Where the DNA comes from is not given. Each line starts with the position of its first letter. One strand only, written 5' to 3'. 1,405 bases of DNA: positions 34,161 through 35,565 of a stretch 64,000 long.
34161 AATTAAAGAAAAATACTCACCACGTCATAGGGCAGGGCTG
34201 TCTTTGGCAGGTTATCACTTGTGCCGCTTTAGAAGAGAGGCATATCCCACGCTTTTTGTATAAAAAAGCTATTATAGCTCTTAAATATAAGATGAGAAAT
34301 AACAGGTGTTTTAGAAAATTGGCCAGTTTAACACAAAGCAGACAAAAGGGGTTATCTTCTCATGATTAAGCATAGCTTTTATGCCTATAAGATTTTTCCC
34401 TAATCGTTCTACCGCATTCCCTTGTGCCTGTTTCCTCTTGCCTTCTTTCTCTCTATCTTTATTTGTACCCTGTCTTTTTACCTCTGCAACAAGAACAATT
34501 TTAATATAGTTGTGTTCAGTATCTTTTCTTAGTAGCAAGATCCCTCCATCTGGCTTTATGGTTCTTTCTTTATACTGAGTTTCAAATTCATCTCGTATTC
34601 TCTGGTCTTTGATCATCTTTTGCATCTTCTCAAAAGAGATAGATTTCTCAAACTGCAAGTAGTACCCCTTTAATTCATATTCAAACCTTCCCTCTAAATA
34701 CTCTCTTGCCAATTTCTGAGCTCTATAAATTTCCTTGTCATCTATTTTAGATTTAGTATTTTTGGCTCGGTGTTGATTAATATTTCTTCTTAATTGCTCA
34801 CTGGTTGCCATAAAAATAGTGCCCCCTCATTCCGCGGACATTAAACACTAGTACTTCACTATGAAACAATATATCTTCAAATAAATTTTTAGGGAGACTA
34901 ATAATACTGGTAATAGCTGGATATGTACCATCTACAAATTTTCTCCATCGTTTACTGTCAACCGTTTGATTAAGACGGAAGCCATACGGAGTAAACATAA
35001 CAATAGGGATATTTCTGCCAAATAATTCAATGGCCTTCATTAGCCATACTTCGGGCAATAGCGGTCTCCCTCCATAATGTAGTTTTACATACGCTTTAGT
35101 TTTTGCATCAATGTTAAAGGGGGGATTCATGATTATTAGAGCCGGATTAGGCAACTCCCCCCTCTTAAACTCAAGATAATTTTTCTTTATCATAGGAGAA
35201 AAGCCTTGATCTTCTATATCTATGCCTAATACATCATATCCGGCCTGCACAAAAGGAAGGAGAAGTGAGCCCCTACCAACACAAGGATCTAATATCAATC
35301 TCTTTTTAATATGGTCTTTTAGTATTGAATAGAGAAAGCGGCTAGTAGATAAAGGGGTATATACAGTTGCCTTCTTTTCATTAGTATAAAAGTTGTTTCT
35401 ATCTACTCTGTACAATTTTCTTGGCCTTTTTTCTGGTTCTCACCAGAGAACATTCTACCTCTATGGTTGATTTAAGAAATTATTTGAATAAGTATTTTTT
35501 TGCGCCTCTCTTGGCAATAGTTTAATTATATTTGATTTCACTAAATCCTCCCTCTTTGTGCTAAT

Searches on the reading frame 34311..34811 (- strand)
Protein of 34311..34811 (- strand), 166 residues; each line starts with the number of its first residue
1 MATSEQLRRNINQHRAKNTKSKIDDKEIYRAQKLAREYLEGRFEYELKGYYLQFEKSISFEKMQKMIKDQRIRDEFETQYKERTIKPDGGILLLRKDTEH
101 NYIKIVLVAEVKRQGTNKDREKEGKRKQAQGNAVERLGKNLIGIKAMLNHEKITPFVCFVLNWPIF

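Call 70: search_protein_families(library=pfam, proteins=[window:34311-34811:-], max_evalue=0.001)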
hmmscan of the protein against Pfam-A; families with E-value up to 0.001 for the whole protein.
window:34311-34811:- (166 aa): 1 family
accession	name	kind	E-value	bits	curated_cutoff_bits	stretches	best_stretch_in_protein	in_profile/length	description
PF02963.22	EcoRI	-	1.9e-10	40.7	22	1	20-160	11-153/257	Restriction endonuclease EcoRI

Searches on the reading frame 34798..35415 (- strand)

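Call 70: search_protein_families(library=pfam, proteins=[window:34798-35415:-], max_evalue=0.001)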
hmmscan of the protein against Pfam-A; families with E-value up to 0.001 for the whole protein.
window:34798-35415:- (205 aa): 1 family
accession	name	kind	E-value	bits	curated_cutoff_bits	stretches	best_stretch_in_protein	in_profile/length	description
PF02384.22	N6_Mtase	-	2.3e-09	37.4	20.4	1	9-54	17-63/311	N-6 DNA Methylase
